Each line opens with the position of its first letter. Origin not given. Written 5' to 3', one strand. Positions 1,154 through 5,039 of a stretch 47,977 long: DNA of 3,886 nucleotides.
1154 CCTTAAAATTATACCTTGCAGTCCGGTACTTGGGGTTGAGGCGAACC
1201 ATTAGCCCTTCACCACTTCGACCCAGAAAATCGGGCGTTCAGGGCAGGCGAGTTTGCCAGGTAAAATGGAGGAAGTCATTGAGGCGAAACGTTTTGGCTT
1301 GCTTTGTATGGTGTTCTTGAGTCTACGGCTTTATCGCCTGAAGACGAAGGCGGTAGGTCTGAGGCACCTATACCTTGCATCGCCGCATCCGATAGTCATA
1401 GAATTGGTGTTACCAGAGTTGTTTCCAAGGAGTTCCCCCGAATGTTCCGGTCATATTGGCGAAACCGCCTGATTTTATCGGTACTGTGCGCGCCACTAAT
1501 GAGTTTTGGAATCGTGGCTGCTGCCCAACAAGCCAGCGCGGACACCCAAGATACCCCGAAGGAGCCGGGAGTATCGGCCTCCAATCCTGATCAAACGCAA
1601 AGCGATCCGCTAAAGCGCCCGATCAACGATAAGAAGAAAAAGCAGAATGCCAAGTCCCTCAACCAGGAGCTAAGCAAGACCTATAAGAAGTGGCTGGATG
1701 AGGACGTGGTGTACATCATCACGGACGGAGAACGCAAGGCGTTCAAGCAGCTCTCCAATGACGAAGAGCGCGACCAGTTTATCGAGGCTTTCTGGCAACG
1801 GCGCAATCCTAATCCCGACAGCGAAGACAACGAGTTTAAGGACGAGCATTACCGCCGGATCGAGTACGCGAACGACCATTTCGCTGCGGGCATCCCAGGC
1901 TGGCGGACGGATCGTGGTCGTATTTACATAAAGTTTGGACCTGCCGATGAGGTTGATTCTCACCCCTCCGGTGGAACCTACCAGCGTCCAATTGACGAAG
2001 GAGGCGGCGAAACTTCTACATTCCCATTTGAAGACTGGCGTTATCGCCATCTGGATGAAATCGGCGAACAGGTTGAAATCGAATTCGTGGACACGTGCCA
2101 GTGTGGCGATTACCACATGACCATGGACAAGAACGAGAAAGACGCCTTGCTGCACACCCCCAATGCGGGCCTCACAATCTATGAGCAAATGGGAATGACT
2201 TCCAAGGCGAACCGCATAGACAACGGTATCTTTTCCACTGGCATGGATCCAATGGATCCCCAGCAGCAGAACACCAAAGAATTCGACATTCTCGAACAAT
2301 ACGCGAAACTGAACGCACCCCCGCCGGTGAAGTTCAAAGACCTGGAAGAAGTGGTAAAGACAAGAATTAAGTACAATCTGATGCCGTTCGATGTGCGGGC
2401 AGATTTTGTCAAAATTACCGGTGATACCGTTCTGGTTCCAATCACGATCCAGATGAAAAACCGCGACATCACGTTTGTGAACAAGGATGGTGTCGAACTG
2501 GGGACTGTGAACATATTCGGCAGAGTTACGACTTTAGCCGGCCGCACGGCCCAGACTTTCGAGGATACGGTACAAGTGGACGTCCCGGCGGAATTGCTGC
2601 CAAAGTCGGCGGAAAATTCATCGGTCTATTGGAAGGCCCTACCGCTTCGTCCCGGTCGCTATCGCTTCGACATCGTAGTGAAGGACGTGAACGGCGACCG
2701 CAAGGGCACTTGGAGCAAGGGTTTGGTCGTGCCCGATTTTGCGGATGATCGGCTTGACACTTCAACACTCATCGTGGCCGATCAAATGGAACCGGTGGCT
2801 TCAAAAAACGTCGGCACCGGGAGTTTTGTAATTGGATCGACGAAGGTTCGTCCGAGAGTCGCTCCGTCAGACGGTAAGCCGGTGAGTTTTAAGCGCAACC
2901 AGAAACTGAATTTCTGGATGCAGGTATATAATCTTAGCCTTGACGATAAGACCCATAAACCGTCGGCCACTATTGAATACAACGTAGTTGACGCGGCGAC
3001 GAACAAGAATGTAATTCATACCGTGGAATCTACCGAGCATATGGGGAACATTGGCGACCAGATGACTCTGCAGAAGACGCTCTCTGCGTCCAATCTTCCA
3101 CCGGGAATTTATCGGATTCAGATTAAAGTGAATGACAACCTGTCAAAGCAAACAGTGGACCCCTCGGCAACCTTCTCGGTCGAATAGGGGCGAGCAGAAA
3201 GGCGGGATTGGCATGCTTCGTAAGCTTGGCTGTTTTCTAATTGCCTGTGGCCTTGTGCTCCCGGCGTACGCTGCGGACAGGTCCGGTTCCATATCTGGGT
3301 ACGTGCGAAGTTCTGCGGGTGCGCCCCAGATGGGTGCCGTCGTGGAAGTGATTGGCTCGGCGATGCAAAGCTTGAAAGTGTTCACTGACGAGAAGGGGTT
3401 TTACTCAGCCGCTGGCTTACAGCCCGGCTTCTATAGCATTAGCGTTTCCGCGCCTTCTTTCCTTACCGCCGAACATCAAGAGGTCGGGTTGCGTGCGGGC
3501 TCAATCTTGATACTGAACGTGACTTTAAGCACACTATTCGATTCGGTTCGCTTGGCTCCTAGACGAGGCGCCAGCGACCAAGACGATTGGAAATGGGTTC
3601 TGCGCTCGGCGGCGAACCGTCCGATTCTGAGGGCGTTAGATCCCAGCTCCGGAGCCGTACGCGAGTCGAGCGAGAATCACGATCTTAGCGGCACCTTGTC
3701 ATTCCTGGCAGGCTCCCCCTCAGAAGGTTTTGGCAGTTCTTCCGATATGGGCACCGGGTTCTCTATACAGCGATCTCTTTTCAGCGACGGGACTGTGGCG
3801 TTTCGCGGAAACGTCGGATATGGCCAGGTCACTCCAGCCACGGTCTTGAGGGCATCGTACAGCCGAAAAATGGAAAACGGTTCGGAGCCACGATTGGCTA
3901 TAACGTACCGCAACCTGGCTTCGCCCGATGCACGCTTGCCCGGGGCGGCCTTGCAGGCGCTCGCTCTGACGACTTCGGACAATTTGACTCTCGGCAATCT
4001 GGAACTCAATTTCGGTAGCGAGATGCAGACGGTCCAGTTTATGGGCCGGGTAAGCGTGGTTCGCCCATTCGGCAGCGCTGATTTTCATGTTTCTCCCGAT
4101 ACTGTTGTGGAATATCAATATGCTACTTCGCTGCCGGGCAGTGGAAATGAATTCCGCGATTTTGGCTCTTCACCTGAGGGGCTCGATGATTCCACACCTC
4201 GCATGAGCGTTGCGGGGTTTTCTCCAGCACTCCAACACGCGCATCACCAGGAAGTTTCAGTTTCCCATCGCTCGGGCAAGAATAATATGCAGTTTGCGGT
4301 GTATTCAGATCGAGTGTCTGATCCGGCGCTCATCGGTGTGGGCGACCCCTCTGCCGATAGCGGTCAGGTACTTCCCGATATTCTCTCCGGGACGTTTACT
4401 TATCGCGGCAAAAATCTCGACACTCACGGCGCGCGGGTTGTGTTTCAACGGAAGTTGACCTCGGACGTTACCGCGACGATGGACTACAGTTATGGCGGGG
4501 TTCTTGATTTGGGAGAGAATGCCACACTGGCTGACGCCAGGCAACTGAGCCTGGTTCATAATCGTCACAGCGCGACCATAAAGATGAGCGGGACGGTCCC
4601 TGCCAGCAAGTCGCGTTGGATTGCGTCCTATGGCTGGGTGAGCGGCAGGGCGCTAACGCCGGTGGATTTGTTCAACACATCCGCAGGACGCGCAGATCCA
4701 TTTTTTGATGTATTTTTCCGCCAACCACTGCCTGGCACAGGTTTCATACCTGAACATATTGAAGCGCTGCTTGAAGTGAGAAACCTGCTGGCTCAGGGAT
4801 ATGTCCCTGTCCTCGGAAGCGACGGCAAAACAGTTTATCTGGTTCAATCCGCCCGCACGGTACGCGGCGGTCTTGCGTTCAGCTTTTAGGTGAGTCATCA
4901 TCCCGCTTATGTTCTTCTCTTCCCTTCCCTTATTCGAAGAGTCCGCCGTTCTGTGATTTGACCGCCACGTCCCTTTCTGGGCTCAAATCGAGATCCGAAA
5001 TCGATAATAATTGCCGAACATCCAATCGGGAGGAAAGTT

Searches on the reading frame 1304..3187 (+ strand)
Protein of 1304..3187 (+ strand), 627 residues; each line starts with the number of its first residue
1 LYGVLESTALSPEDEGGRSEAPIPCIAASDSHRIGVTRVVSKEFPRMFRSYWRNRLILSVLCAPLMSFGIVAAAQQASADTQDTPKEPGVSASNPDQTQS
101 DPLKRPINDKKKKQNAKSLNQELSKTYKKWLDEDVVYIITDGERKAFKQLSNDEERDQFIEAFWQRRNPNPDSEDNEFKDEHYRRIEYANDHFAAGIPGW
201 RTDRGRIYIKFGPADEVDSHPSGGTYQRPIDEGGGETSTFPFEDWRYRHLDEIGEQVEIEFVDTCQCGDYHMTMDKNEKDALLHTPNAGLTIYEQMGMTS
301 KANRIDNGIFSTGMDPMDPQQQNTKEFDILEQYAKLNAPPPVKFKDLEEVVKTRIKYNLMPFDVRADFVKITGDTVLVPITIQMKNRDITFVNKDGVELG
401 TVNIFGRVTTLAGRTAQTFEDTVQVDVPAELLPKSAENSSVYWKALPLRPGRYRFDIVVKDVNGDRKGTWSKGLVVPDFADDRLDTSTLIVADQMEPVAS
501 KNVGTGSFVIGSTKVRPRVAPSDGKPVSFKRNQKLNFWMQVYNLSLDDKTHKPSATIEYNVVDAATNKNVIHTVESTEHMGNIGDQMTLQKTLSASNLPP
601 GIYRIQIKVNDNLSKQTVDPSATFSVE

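Call 31: search_protein_families(library=pfam, proteins=[window:1304-3187:+], max_evalue=0.00001)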
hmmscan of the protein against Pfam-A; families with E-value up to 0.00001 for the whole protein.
window:1304-3187:+ (627 aa): 2 families
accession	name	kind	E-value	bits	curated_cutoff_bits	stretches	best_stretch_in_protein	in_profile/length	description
PF20094.4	GWxTD_dom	-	3e-14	53.6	26.9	1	130-221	32-119/172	GWxTD domain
PF07495.19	Y_Y_Y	-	1.6e-07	31.5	26.6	0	592-626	29-62/65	Y_Y_Y domain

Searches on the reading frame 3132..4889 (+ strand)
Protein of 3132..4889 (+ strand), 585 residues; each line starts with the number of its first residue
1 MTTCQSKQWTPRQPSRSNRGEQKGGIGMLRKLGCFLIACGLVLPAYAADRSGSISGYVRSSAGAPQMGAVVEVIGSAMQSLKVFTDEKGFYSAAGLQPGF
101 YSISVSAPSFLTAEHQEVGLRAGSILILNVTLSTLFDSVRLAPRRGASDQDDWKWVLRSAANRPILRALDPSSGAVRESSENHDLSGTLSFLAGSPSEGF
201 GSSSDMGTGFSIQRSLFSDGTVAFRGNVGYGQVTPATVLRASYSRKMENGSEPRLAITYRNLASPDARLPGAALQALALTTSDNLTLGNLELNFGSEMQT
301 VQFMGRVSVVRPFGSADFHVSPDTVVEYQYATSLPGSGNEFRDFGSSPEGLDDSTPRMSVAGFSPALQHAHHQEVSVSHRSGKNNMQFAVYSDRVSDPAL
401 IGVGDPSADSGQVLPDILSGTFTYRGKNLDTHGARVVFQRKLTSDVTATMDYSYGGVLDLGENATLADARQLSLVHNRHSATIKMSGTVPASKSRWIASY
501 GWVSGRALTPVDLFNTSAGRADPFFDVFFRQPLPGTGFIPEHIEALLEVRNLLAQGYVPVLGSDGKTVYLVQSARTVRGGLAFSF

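Call 31: search_protein_families(library=pfam, proteins=[window:3132-4889:+], max_evalue=0.00001)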
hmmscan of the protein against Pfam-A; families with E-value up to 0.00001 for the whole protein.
window:3132-4889:+ (585 aa): 1 family
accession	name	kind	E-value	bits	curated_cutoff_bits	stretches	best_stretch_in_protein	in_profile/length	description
PF13620.12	CarboxypepD_reg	-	1.1e-14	55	32.3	1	53-133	1-82/82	Carboxypeptidase regulatory-like domain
